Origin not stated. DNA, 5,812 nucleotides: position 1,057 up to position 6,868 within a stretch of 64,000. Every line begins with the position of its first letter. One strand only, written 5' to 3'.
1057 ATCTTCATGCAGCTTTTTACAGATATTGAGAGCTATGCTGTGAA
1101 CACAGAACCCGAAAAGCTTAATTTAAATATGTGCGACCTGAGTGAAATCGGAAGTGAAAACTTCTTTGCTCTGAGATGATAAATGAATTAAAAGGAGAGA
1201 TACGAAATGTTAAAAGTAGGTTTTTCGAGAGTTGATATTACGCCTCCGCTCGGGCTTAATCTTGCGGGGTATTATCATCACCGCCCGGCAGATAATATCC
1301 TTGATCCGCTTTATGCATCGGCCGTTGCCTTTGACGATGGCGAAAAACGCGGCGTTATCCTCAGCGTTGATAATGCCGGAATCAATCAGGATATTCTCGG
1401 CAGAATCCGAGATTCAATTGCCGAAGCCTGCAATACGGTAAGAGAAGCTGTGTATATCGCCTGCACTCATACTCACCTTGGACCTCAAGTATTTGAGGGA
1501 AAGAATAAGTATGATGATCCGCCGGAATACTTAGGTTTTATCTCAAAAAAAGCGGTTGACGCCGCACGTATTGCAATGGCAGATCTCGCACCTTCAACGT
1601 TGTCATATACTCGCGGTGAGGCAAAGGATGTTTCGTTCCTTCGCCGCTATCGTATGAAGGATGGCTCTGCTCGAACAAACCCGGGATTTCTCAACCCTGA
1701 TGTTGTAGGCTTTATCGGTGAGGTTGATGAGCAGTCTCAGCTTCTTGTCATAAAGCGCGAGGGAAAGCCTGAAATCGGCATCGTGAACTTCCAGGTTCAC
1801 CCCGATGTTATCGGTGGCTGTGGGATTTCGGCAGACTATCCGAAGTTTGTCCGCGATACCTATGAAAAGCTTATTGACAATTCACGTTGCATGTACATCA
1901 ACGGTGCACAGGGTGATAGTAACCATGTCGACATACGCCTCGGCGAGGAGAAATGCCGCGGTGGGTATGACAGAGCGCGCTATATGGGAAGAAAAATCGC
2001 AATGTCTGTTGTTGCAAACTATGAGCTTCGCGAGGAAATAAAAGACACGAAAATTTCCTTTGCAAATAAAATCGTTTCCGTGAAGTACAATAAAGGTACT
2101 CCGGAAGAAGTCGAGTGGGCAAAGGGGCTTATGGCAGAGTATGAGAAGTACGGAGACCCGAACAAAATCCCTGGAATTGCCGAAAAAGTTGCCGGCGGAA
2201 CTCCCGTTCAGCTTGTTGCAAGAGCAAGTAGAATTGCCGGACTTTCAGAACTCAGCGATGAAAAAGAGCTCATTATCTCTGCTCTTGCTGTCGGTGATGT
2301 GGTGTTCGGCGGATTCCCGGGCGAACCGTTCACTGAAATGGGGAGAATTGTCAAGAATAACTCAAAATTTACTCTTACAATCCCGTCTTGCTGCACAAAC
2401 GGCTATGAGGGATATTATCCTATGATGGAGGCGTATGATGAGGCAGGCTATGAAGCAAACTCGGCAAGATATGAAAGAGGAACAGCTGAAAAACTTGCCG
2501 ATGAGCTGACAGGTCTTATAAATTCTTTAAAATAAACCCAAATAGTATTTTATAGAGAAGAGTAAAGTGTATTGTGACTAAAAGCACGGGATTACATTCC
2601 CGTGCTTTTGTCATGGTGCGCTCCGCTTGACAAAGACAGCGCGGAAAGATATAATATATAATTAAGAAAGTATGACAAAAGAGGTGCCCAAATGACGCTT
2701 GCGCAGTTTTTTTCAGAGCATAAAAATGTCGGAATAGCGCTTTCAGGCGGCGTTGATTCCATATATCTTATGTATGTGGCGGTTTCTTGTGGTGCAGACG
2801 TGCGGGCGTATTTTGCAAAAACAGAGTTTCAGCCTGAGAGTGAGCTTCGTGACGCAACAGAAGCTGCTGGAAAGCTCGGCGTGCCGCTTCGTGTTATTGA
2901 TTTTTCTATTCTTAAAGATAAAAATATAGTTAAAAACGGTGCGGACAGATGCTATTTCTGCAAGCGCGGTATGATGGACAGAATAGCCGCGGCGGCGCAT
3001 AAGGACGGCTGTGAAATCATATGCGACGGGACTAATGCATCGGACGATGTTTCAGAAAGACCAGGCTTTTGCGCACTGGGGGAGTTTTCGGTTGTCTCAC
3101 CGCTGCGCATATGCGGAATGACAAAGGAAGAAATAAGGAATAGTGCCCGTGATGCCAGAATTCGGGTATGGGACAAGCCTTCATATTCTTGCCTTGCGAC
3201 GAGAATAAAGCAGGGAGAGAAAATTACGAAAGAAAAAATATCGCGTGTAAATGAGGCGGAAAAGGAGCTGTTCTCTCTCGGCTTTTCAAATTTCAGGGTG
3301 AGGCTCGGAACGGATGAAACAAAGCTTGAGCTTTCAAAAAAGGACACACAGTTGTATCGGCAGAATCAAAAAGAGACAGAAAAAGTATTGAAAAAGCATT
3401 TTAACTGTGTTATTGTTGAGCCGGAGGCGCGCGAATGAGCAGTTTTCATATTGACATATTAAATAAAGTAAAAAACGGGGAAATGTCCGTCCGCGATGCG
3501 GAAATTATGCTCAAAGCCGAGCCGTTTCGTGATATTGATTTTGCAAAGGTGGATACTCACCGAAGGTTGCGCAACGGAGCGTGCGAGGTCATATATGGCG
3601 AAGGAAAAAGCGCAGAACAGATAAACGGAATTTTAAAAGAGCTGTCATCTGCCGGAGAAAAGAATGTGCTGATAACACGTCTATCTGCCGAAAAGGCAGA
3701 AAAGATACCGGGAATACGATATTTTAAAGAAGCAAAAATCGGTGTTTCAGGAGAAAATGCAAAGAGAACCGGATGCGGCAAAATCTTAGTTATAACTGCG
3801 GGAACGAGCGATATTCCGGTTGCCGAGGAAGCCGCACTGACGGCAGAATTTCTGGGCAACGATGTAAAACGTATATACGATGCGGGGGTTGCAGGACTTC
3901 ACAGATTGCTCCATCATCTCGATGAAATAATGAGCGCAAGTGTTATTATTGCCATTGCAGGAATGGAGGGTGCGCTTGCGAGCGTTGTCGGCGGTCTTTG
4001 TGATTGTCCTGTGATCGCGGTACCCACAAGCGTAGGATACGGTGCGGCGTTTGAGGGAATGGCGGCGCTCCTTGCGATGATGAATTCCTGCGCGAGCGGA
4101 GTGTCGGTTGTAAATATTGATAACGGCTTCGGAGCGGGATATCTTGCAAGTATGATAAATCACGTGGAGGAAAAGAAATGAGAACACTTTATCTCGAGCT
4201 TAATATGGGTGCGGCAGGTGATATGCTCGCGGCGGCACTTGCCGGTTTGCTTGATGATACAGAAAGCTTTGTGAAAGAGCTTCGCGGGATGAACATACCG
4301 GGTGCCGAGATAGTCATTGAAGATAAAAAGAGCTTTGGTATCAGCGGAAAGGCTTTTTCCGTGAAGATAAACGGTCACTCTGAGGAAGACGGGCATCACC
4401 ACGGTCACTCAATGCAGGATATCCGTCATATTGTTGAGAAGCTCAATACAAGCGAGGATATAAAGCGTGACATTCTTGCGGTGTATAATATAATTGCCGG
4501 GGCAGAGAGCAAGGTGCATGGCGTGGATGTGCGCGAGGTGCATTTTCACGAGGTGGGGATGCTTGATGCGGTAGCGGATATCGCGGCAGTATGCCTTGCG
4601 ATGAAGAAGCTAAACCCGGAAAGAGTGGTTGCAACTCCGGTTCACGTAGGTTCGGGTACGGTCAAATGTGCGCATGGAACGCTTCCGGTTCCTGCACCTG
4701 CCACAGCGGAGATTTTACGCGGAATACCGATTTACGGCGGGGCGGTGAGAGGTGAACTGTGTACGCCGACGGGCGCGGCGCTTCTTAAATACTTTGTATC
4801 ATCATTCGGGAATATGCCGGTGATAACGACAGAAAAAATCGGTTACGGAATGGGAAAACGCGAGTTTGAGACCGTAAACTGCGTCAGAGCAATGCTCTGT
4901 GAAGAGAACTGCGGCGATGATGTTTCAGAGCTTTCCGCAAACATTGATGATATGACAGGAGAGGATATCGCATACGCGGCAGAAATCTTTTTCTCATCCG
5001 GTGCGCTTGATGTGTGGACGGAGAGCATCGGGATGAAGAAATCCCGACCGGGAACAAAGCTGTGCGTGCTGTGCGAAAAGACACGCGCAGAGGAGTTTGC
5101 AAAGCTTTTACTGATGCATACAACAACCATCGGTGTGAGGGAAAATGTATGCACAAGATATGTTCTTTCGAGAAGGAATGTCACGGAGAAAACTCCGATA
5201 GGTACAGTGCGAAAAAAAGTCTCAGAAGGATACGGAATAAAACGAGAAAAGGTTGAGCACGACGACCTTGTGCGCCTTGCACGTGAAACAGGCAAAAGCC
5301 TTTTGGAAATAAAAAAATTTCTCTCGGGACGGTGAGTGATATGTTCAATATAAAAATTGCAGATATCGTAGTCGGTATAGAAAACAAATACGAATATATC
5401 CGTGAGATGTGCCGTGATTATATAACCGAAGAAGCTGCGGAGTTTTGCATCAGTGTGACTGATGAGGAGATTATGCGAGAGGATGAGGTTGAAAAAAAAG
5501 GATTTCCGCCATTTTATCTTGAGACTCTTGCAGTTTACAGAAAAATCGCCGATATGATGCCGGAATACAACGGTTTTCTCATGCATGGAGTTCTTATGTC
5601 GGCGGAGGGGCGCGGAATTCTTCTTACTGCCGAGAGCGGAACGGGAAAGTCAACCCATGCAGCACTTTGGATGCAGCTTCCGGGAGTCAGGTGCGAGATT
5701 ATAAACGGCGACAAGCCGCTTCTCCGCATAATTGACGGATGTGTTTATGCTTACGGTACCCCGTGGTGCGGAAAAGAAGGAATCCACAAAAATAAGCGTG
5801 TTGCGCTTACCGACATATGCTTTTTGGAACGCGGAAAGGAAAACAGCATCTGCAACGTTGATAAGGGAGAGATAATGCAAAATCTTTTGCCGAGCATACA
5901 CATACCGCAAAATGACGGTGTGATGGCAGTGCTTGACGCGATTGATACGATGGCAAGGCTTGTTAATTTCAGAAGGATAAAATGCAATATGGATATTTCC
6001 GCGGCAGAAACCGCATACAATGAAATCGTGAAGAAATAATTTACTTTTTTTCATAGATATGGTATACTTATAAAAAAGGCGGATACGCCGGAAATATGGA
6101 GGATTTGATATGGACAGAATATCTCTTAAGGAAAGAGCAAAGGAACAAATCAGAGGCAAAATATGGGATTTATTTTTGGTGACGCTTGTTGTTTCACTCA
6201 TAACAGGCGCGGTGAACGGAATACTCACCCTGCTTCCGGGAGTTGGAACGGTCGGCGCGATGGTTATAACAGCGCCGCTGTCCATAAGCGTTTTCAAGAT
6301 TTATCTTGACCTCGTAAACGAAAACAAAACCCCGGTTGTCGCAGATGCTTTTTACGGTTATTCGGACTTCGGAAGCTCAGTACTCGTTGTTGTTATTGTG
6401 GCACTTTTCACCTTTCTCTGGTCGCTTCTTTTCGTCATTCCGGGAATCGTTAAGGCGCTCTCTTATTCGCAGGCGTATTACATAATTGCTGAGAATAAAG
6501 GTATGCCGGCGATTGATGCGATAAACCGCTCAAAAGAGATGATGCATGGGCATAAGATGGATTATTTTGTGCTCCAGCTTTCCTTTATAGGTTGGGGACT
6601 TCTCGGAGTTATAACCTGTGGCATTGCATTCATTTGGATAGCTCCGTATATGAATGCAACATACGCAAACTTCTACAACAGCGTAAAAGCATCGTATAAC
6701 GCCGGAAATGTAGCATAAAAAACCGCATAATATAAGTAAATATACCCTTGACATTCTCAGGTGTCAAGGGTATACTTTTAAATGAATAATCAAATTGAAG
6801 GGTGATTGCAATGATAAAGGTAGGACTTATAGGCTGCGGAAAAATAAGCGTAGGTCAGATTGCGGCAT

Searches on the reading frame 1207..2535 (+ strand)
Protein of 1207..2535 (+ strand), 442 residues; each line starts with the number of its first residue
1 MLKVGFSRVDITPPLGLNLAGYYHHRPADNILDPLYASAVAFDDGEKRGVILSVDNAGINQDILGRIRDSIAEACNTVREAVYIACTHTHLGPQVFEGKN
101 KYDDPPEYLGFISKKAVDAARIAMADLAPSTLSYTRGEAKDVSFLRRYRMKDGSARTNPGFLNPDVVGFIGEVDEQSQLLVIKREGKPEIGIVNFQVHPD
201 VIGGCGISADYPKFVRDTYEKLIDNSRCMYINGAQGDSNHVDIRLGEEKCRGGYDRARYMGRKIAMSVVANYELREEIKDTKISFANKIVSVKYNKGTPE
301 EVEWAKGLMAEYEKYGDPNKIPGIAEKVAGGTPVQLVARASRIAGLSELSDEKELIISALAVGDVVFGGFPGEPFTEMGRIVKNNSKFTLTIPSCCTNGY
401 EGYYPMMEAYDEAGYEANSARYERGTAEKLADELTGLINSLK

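Call 41: search_protein_families(library=pfam, proteins=[window:1207-2535:+], max_evalue=0.001)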
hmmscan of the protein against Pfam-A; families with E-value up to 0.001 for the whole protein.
window:1207-2535:+ (442 aa): 2 families
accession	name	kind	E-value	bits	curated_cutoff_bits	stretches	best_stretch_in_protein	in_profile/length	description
PF04734.18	Ceramidase_alk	-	6.3e-10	38.7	32.1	1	3-199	2-204/509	Neutral/alkaline non-lysosomal ceramidase, N-terminal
PF09843.14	DUF2070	-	0.00056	18.8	30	0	21-150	404-532/561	Predicted membrane protein (DUF2070)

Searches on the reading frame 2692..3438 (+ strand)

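Call 41: search_protein_families(library=pfam, proteins=[window:2692-3438:+], max_evalue=0.001)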
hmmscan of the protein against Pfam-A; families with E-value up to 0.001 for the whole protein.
window:2692-3438:+ (248 aa): 4 families
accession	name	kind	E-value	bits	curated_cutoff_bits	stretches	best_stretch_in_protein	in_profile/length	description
PF03054.22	tRNA_Me_trans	-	8e-06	26.1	20.6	1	12-78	2-79/202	tRNA methyl transferase HUP domain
PF02568.20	ThiI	-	4.4e-05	23.6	20.5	1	16-154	9-158/197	Thiamine biosynthesis protein (ThiI)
PF00733.27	Asn_synthase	-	8.2e-05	22.8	21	1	11-71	18-79/354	Asparagine synthase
PF06508.19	QueC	-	0.00032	20.7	22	0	16-76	5-65/210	Queuosine biosynthesis protein QueC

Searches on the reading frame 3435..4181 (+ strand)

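Call 44: search_protein_families(library=pfam, proteins=[window:3435-4181:+], max_evalue=0.001)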
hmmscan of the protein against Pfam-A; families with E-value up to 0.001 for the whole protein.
window:3435-4181:+ (248 aa): 1 family
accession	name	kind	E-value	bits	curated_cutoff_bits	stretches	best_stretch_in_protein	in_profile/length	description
PF00731.26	AIRC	-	3.7e-16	59.4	30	1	116-246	1-131/148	AIR carboxylase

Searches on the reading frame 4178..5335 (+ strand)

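Call 44: search_protein_families(library=pfam, proteins=[window:4178-5335:+], max_evalue=0.001)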
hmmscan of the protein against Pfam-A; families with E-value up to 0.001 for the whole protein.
window:4178-5335:+ (385 aa): 1 family
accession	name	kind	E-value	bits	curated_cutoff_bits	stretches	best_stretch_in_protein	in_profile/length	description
PF01969.22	Ni_insertion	-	3.4e-130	435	22.1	1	4-378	1-374/375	Nickel insertion protein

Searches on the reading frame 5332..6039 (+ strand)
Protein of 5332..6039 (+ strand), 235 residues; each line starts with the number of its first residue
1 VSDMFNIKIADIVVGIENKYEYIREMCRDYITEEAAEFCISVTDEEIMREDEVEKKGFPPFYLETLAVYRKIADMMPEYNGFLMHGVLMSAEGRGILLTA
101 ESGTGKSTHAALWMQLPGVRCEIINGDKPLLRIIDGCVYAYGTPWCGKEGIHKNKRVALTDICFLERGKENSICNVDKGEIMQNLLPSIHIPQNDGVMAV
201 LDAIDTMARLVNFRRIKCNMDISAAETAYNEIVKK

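Call 44: search_protein_families(library=pfam, proteins=[window:5332-6039:+], max_evalue=0.001)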
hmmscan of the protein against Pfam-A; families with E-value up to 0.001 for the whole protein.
window:5332-6039:+ (235 aa): 1 family
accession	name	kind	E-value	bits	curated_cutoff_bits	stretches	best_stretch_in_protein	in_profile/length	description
PF07475.17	Hpr_kinase_C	-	0.00017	21.6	33.3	1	84-110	9-35/171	HPr Serine kinase C-terminal domain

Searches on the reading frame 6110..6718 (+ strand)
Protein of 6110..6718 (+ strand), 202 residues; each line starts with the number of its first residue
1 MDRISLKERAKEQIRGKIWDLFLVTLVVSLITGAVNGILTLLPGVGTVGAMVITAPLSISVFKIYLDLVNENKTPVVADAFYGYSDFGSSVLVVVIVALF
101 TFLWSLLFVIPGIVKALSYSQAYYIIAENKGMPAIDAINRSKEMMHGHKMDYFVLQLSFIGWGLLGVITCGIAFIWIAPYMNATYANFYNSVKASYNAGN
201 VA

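Call 44: search_protein_families(library=pfam, proteins=[window:6110-6718:+], max_evalue=0.001)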
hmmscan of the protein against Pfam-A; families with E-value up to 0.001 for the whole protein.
window:6110-6718:+ (202 aa): 1 family
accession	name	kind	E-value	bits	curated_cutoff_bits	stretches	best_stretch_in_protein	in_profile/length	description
PF06161.16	DUF975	-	4.4e-42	145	34.8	2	107-194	154-241/243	Protein of unknown function (DUF975)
